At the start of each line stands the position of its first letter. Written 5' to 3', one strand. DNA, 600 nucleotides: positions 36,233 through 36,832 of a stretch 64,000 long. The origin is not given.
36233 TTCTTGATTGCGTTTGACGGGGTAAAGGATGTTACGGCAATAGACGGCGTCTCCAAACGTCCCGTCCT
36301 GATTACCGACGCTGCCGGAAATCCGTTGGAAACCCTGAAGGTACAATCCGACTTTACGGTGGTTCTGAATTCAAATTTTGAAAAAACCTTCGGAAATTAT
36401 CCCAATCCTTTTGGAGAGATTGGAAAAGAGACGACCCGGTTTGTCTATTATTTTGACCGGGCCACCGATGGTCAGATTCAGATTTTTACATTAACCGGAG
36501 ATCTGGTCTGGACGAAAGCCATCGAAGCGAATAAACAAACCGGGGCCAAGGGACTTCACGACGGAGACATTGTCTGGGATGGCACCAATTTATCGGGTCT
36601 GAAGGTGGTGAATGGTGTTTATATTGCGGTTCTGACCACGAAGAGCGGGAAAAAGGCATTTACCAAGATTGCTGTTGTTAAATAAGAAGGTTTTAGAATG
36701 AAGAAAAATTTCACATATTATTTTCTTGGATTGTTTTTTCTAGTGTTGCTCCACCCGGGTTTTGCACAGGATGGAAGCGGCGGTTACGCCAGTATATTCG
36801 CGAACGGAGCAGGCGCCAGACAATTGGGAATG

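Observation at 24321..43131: Candidate regulated T9SS cargo locus: giant CTD adhesin + dedicated PorV-like shuttle + partner-switching sensor phosphatase/kinase + STAS antagonist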

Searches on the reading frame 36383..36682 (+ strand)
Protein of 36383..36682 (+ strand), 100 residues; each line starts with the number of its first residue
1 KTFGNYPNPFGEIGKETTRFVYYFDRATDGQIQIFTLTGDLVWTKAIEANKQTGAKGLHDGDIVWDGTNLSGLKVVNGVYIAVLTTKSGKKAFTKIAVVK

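Call 59: search_protein_families(library=pfam, alignment_id=A5, max_evalue=0.1)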
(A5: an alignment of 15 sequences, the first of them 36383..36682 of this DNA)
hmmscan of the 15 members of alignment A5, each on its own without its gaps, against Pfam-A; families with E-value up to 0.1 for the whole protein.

A. member 1, window:36383-36682:+ (100 aa): 3 families
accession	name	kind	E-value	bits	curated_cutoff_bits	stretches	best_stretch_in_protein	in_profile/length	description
PF13860.13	FlgD_ig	-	0.00015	22.1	27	1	24-89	18-78/79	FlgD Ig-like domain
PF13585.12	CHU_C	-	0.00056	20.4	27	1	24-91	23-78/86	CHU_C Type IX secretion signal domain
PF18962.6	Por_Secre_tail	-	0.0052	17.5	27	0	6-51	2-42/75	Secretion system C-terminal sorting domain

B. families by the number of members that match (of 15 scanned): 5 families
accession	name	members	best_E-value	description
PF13860.13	FlgD_ig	14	4.5e-08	FlgD Ig-like domain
PF13585.12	CHU_C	13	5.3e-07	CHU_C Type IX secretion signal domain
PF18962.6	Por_Secre_tail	9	9.3e-06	Secretion system C-terminal sorting domain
PF03527.20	RHS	1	0.014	RHS protein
PF05732.17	RepL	1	0.096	Firmicute plasmid replication protein (RepL)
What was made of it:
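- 36398..36682 (+): C-terminal T9SS type A sorting domain of the giant protein (aa 3690-3784; NYPNPF...KIAVVK). FlgD_ig matches 14/15, CHU_C 13/15 and Por_Secre_tail 9/15 (call 59).
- On T9SS type A CTD cargo (TIGR04183 / PF18962): Pfam PF18962 is only 17.5 bits against a cutoff of 27 in the window copy, and matches 9 of 15 homologues at E<=0.1 (call 59).
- Checked: Pfam PF18962 is sub-threshold at 17.5 bits; FlgD_ig scores 22.1 bits (call 59).
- Pfam Por_Secre_tail is below cutoff for the giant's tail (call 59).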

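Call 60: search_protein_families(library=ncbifam, alignment_id=A5, max_evalue=0.1)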
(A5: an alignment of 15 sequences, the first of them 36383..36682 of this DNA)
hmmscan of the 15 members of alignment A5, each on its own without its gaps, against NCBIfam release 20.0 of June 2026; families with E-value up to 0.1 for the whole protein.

A. member 1, window:36383-36682:+ (100 aa): 8 families
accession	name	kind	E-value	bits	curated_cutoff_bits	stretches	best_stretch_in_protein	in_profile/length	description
NF033707.1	T9SS_sortase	equivalog_domain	4.3e-09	34.6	420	1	3-92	999-1083/1095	type IX secretion system sortase PorU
NF052228.1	T9SS_PorZ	equivalog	1.8e-08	33.3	260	1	6-100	676-757/757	type IX secretion system anionic LPS delivery protein PorZ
TIGR04183.1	Por_Secre_tail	domain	2.3e-08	33.9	23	1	6-97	2-70/72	T9SS type A sorting domain-containing protein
NF052323.1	T9SSA_dep_M6i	equivalog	2.9e-07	28.8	600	1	5-100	960-1043/1043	T9SS-dependent M6-like inactivated metalloprotease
NF009452.0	PRK12812.1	equivalog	7.5e-05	22.1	258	1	19-95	140-217/289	flagellar basal body rod modification protein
NF033708.1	T9SS_Cterm_ChiA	domain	0.016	15.1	40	0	73-96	30-53/55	T9SS sorting signal type C domain-containing protein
NF005176.1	PRK06655.1-1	equivalog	0.016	15.1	230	1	26-92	95-156/197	flagellar hook assembly protein FlgD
NF004496.1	PRK05842.1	equivalog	0.019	14.2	250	1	16-80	149-214/271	flagellar hook assembly protein FlgD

B. families by the number of members that match (of 15 scanned): 14 families
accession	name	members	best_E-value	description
NF033707.1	T9SS_sortase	15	1.4e-11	type IX secretion system sortase PorU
NF052323.1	T9SSA_dep_M6i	14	8.5e-11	T9SS-dependent M6-like inactivated metalloprotease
NF052228.1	T9SS_PorZ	14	4e-10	type IX secretion system anionic LPS delivery protein PorZ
TIGR04183.1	Por_Secre_tail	14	2.8e-09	T9SS type A sorting domain-containing protein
NF009452.0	PRK12812.1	13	1.2e-08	flagellar basal body rod modification protein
NF005176.1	PRK06655.1-1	11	4e-06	flagellar hook assembly protein FlgD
NF009276.0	PRK12633.1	8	2.3e-05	flagellar basal body rod modification protein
NF004496.1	PRK05842.1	6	0.0083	flagellar hook assembly protein FlgD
NF038113.1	T9SSA_dep_M36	2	0.0023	T9SS-dependent M36 family metallopeptidase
NF009453.0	PRK12813.1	1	0.00032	flagellar basal body rod modification protein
NF033708.1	T9SS_Cterm_ChiA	1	0.016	T9SS sorting signal type C domain-containing protein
NF053608.1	Lsa66_OmpA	1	0.018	fibronectin-binding adhesin Lsa66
NF009277.0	PRK12634.1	1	0.021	flagellar basal body rod modification protein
NF003190.0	PRK04164.1-1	1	0.071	hypothetical protein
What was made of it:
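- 36398..36682 (+): The tail also matches the CTD ends of the PorU and PorZ models (call 60).
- On PorP/SprF barrel with type B CTD adhesin (the sprB-sprF arrangement): The tail matches the type A model, and no type B CTD model is among the NCBIfam families listed (call 60).
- Checked: On the last 100 aa alone it scores 33.9 bits, and 14 of 15 homologous tails match (call 60).
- The giant's CTD matches the retained CTDs of the PorU and PorZ models (call 60). TIGR04183 passes for the tail and for 14 of 15 homologues (call 60).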
